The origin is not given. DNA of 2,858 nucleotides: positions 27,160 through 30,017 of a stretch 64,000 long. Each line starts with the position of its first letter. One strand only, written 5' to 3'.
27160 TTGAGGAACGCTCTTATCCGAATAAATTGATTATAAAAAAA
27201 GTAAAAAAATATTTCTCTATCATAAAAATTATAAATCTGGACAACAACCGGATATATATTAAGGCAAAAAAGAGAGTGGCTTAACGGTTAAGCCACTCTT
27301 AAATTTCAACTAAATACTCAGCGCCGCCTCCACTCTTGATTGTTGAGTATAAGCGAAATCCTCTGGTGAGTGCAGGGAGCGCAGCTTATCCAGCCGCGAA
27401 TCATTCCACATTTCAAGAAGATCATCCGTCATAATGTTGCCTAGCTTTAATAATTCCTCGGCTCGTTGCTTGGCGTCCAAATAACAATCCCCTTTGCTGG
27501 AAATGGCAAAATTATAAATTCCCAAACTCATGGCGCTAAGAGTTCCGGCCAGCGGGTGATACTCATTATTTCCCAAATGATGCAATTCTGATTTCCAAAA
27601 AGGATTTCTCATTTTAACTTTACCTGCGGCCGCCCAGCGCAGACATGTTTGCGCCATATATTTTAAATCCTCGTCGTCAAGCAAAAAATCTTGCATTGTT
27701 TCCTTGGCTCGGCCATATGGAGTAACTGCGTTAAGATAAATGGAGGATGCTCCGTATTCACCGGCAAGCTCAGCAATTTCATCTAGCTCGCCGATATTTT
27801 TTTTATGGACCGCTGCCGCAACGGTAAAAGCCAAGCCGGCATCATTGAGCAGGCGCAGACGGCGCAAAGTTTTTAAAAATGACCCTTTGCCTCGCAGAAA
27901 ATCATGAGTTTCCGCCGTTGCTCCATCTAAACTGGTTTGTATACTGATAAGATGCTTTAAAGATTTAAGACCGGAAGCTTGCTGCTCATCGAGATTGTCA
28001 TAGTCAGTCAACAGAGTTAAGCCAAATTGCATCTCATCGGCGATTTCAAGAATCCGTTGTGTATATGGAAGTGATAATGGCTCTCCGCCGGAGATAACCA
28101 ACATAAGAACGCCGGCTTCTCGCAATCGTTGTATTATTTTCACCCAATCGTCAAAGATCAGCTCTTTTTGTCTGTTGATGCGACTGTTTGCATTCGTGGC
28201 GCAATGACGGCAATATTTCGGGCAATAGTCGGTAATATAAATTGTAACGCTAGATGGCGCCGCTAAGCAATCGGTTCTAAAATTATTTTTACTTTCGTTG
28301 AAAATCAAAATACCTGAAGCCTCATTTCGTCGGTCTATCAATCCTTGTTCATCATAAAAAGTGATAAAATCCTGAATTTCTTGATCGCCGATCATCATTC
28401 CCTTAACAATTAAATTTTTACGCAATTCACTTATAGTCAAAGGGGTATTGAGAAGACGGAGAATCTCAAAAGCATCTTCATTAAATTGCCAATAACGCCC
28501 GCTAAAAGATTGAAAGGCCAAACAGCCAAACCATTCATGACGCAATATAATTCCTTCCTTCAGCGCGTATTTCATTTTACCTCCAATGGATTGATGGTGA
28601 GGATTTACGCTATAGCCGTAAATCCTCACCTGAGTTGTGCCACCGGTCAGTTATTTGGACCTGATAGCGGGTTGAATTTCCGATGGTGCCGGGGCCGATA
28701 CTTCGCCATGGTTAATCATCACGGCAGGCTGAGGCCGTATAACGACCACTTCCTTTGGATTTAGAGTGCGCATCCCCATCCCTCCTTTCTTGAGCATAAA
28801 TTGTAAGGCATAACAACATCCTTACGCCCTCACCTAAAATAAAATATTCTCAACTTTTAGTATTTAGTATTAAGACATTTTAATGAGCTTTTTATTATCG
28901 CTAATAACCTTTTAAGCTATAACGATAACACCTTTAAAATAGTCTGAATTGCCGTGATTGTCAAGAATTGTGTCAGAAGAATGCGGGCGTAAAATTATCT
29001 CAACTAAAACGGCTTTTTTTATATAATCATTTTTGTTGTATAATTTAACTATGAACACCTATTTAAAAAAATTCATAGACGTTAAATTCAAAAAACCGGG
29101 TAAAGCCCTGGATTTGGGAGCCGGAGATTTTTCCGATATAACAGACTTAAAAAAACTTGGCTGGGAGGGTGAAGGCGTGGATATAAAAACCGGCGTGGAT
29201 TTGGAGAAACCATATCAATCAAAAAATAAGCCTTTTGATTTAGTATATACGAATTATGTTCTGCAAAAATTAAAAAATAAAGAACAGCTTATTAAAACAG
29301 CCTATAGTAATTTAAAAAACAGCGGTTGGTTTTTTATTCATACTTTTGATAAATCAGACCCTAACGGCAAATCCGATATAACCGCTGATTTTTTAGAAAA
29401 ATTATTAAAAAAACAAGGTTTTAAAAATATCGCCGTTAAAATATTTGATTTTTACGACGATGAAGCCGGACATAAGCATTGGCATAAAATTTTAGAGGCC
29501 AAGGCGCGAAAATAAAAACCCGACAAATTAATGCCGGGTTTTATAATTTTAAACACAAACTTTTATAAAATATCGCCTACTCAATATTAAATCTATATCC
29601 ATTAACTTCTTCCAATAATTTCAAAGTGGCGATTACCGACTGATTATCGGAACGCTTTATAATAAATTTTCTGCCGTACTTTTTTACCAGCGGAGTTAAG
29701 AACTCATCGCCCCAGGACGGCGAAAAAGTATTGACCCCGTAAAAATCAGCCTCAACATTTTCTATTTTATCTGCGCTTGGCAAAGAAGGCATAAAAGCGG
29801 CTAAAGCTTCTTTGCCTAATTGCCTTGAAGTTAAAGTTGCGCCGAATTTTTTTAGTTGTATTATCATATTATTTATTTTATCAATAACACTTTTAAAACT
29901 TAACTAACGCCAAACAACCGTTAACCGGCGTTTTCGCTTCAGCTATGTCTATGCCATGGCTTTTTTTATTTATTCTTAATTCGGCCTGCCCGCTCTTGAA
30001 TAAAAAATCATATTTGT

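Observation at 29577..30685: Two-gene module: MerR-type HTH fused to a GHKL ATPase, plus a STAS-like partner, with a candidate palindromic operator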

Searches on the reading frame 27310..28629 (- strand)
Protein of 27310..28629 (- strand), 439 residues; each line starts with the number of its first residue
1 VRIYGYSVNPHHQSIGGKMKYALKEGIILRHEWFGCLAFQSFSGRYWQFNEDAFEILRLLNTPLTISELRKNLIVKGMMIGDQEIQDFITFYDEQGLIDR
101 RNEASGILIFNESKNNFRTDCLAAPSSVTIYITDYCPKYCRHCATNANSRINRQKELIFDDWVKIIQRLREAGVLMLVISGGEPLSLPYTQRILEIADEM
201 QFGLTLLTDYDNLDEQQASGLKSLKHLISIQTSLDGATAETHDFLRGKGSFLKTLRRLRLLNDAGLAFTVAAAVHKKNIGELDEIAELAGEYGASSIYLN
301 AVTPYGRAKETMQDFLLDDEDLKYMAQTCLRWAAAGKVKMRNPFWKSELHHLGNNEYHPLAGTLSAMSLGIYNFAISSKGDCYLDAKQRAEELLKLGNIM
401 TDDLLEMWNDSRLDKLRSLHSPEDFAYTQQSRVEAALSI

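Call 76: search_protein_families(library=pfam, proteins=[window:27310-28629:-], max_evalue=0.001)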
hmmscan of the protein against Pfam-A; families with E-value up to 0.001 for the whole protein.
window:27310-28629:- (439 aa): 3 families
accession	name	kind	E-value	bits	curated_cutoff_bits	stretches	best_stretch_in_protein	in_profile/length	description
PF04055.27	Radical_SAM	-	3.1e-20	73.5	29.5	1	130-289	1-166/166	Radical SAM superfamily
PF13186.11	SPASM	-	0.00017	22.3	21.5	1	373-418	7-53/67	Iron-sulfur cluster-binding domain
PF13353.11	Fer4_12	-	0.0003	21.5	22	1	129-201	9-78/137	4Fe-4S single cluster domain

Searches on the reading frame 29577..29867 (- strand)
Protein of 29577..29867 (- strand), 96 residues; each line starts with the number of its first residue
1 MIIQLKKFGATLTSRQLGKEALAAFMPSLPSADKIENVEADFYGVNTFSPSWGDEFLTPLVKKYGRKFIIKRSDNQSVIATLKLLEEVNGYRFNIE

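Call 3: search_protein_families(library=pfam, proteins=[window:29577-29867:-], max_evalue=1)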
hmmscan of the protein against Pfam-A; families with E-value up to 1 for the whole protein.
window:29577-29867:- (96 aa): 1 family
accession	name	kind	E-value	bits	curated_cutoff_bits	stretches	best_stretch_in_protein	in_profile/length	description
PF14213.11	DUF4325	-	0.00038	20.5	23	1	33-71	14-52/64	STAS-like domain of unknown function (DUF4325)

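Call 4: search_protein_families(library=padloc, proteins=[window:29577-29867:-], max_evalue=1)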
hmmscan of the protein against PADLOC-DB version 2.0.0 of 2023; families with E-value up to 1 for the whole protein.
window:29577-29867:- (96 aa): 0 families

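Call 5: search_protein_families(library=ncbifam, proteins=[window:29577-29867:-], max_evalue=1)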
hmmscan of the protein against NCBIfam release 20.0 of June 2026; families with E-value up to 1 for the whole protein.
window:29577-29867:- (96 aa): 0 families

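Call 11: find_homologous_proteins(query=window:29577-29867:-)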
Query window:29577-29867:- (96 aa): 813 proteins with E <= 0.001 among 813 candidates; the best 120 are listed.
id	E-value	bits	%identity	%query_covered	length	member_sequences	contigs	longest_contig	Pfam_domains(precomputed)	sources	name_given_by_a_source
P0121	1.8e-54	199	98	100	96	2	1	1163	-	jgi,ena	-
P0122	1.2e-44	168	83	100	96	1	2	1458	PF14213.12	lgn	-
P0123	5.9e-44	166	84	100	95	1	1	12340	PF14213.12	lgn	-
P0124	1.2e-43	165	83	100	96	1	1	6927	-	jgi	-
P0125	1.3e-43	164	80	100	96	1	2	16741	PF14213.12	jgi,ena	jgi:hypothetical protein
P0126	2.2e-43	164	82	100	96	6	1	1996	PF14213.12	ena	-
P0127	2.4e-43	164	80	100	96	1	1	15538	PF14213.12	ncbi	ncbi:MAG: DUF4325 domain-containing protein [Candidatus Falkowbacteria bacterium]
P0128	4.7e-43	163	80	100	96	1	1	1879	PF14213.12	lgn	-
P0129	6.5e-43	162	79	100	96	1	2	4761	PF14213.12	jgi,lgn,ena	jgi:hypothetical protein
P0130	1.7e-42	161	80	99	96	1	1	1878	-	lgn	-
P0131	1.9e-42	161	81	98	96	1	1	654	PF14213.12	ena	-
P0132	2.1e-42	161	80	100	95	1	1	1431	PF14213.12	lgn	-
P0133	6.1e-42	159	78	100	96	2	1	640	PF14213.12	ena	-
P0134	1.0e-41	158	78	100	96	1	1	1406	PF14213.12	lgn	-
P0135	1.1e-41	158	76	100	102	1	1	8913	PF14213.12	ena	-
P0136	1.2e-41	158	77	100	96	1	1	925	PF14213.12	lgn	-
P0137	3.5e-41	157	78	100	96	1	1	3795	PF14213.12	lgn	-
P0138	7.6e-41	156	76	100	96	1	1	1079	PF14213.12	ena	-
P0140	2.6e-40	154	77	100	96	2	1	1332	PF14213.12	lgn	-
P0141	2.9e-40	154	78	100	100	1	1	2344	PF14213.12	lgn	-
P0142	2.9e-40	154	78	99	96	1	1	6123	PF14213.12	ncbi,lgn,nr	ncbi:MAG: DUF4325 domain-containing protein [Patescibacteria group bacterium]|nr:DUF4325 domain-cont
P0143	3.7e-40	153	78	99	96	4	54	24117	PF14213.12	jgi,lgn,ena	-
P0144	4.4e-40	153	76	100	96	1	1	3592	PF14213.12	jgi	-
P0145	6.0e-40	153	78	97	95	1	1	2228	PF14213.12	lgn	-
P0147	1.4e-39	152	79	99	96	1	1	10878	PF14213.12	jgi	-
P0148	1.5e-39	151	77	100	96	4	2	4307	PF14213.12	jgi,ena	-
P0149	2.4e-39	151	78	99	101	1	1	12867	PF14213.12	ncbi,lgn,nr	ncbi:MAG: DUF4325 domain-containing protein [bacterium]|nr:DUF4325 domain-containing protein [bacter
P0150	4.9e-39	150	75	100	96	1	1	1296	PF14213.12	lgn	-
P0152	2.7e-38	147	75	99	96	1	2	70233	PF14213.12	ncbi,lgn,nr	ncbi:MAG: DUF4325 domain-containing protein [Patescibacteria group bacterium]|nr:DUF4325 domain-cont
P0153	1.5e-36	142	74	98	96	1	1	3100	PF14213.12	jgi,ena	-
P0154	1.1e-35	139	68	100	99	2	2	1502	PF14213.12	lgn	-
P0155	9.2e-35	136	73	99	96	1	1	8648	PF14213.12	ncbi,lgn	-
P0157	7.5e-32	127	65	97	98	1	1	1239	PF14213.12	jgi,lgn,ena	-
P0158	8.9e-32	127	67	100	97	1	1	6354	PF14213.12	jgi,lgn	-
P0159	1.6e-31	126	67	98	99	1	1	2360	PF14213.12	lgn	-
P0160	1.3e-30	123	61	98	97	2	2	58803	PF14213.12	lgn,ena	-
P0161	1.5e-30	123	64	99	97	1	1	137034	PF14213.12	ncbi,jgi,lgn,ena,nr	ncbi:STAS-like domain-containing protein [Patescibacteria group bacterium]|nr:STAS-like domain-conta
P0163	1.7e-30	123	64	99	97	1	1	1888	PF14213.12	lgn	-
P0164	2.6e-30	122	62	99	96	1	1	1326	PF14213.12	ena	-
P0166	3.4e-30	122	61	100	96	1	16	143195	PF14213.12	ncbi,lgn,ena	-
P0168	4.4e-30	121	64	98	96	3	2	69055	PF14213.12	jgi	jgi:hypothetical protein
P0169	5.9e-30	121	65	100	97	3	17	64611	PF14213.12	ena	-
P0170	6.7e-30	121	64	100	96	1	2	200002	PF14213.12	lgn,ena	-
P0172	7.4e-30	120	63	100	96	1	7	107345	PF14213.12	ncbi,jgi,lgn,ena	-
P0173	7.8e-30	120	64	100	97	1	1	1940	PF14213.12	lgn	-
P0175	8.9e-30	120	63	99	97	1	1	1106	PF14213.12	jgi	-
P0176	1.2e-29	120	61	100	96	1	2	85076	PF14213.12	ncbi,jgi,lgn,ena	ncbi:MAG: STAS-like domain-containing protein [Patescibacteria group bacterium]|jgi:hypothetical pro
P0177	1.2e-29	120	64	100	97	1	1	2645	PF14213.12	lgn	-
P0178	1.3e-29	120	65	100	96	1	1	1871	PF14213.12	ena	-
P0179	1.6e-29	119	63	99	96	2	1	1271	PF14213.12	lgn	-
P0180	1.6e-29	119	60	100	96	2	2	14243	PF14213.12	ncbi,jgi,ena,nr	ncbi:MAG TPA: DUF4325 domain-containing protein [Candidatus Nanoarchaeia archaeon]|nr:DUF4325 domain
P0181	1.7e-29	119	64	100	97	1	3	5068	PF14213.12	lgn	-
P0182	1.8e-29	119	62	98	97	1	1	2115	PF14213.12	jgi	-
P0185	2.2e-29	119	61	100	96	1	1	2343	PF14213.12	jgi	jgi:hypothetical protein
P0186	2.2e-29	119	66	97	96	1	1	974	PF14213.12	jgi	-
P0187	2.3e-29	119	60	100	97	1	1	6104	PF14213.12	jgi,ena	-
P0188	2.4e-29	119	64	100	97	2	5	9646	PF14213.12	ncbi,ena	-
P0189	2.4e-29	119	63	97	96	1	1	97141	PF14213.12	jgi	jgi:hypothetical protein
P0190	2.8e-29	119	59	100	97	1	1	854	PF14213.12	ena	-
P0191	3.0e-29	118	60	98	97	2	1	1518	PF14213.12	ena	-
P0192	3.3e-29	118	64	99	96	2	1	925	PF14213.12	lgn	-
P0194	3.6e-29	118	61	100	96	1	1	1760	PF14213.12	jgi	jgi:hypothetical protein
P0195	3.6e-29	118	63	97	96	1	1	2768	PF14213.12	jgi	jgi:hypothetical protein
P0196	3.9e-29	118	65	100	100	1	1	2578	PF14213.12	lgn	-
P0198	4.1e-29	118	63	99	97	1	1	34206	PF14213.12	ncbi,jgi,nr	ncbi:MAG: STAS-like domain-containing protein [Candidatus Moranbacteria bacterium]|jgi:hypothetical 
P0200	4.7e-29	118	62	98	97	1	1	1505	PF14213.12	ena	-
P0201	4.9e-29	118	64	99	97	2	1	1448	PF14213.12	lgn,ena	-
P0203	5.1e-29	118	60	100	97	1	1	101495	PF14213.12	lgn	-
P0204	6.7e-29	117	60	100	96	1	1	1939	PF14213.12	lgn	-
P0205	6.8e-29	117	59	100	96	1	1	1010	PF14213.12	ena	-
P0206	7.6e-29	117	61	100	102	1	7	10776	PF14213.12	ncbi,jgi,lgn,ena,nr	ncbi:MAG TPA: hypothetical protein DCS28_02175 [Candidatus Moranbacteria bacterium]|nr:hypothetical 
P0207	9.2e-29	117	62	98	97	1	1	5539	PF14213.12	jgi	jgi:hypothetical protein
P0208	1.1e-28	117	60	98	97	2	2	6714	PF14213.12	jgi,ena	-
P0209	1.1e-28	117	63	100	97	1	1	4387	PF14213.12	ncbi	-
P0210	1.1e-28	117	64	100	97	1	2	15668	PF14213.12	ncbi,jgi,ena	jgi:hypothetical protein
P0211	1.2e-28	117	61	100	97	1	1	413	PF14213.12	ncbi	-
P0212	1.4e-28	116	60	99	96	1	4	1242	PF14213.12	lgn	-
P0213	1.5e-28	116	61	99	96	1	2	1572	PF14213.12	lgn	-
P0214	1.7e-28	116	63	97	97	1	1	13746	PF14213.12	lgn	-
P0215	1.7e-28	116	61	100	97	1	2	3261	PF14213.12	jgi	jgi:hypothetical protein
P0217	1.8e-28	116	63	98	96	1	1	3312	PF14213.12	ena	-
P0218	1.8e-28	116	61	100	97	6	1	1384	PF14213.12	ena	-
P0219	1.9e-28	116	61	99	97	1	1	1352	PF14213.12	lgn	-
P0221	2.1e-28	116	64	99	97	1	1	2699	PF14213.12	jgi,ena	-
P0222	2.1e-28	116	63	99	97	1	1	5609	PF14213.12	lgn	-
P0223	2.2e-28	116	61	98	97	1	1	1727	PF14213.12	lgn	-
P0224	2.3e-28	116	62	99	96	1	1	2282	PF14213.12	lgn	-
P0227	2.6e-28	116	62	97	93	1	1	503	PF14213.12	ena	-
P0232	2.9e-28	115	61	98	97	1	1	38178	PF14213.12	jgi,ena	-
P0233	3.0e-28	115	61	98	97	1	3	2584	PF14213.12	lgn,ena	-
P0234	3.1e-28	115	63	100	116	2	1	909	PF14213.12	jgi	-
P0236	3.2e-28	115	64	98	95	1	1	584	PF14213.12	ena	-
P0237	3.3e-28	115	61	99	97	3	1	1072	PF14213.12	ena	-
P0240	3.7e-28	115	59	100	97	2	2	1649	PF14213.12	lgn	-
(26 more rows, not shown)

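Call 27: predict_structure(alignment_id=A2)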
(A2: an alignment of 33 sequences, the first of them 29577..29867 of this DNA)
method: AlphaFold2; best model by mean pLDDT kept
length: 96 residues; sequences in the alignment: 33
mean_pLDDT: 92.2   pTM: 0.83
mean pLDDT of the five models: 92.2, 91.4, 91.1, 90.9, 90.9
residues with pLDDT >= 90: 79; 70-90: 11; 50-70: 6; < 50: 0
segments of 3 or more residues with pLDDT < 50: none
pLDDT, mean of each block of 10 residues (from residue 1): 94 97 84 74 97 96 92 97 96 94
secondary structure, 60 per line:
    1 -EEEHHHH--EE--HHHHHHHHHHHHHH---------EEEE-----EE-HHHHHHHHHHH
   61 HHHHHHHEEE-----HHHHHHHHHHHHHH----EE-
elements in order: E2-4 H5-8 H15-28 E38-41 H50-67 E68-70 H76-89

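Call 31: fold_search(model_id=the predicted structure, library=pdb)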
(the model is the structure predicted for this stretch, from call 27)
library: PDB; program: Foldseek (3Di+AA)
matches with E <= 10: 436; with E <= 0.001: 0
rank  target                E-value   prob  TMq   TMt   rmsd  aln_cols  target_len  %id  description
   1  2vy9_A                8.5e-02  0.94  0.61  0.53   4.3        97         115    7  Molecular architecture of the stressosome, a signal integration and transduction hub (released 2008-10-14)
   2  6jhk_B                9.0e-02  0.96  0.63  0.55   3.8        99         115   12  Crystal Structure of Bacillus subtilis RsbS (released 2019-09-11)
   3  3ztb_A                9.7e-02  0.92  0.60  0.52   4.3        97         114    7  The bacterial stressosome: a modular system that has been adapted to control secondary messenger signaling (released 2012-02-22)
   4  3zxn_B                1.4e-01  0.85  0.59  0.51   4.3        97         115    7  Moorella thermoacetica RsbS S58E (released 2012-02-22)
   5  7lhv_A                1.4e-01  0.57  0.44  0.10   7.1        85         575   14  Structure of Arabidopsis thaliana sulfate transporter AtSULTR4;1 (released 2021-08-11)
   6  6jhk_A                1.5e-01  0.91  0.62  0.54   3.9        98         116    9  Crystal Structure of Bacillus subtilis RsbS (released 2019-09-11)
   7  9iar_A                2.4e-01  0.89  0.65  0.14   3.2        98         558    9  Sulfate transporter SLC26A11 in nanodiscs with nanobody Nb11 (released 2026-03-04)
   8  3ztb_B                2.4e-01  0.66  0.55  0.49   4.4        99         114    9  The bacterial stressosome: a modular system that has been adapted to control secondary messenger signaling (released 2012-02-22)
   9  1o4u_B                2.4e-01  0.30  0.35  0.18   5.7        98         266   12  Crystal structure of a nicotinate nucleotide pyrophosphorylase (tm1645) from thermotoga maritima at 2.50 A resolution (released 2003-07-22)
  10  3zxn_A                2.6e-01  0.82  0.61  0.52   4.1        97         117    9  Moorella thermoacetica RsbS S58E (released 2012-02-22)
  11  5vje_B                2.6e-01  0.54  0.50  0.18   5.7       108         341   14  Class II fructose-1,6-bisphosphate aldolase of Escherichia coli with D-glucitol 1,6-bisphosphate (released 2018-04-11)
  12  5la2_B                3.2e-01  0.33  0.41  0.13   5.9        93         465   17  The mechanism by which arabinoxylanases can recognise highly decorated xylans (released 2016-08-31)
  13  9bkv_B                3.2e-01  0.30  0.40  0.08   5.7        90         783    9  DosP R97A bent form (released 2024-11-20)
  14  9ias_A                3.4e-01  0.82  0.63  0.14   3.5        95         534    8  Sulfate transporter SLC26A11 in nanodiscs with nanobody Nb4 (released 2026-03-04)
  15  1sfs                  3.6e-01  0.66  0.57  0.29   4.1        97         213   13  1.07 A crystal structure of an uncharacterized B. stearothermophilus protein (released 2004-03-02)
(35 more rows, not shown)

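Call 67: search_dna_similar(query=window:29580-29867:-, collection=plasmids, mode=protein, max_evalue=0.01, max_rows=15)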
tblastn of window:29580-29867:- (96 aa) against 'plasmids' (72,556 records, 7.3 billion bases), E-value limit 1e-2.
No match.
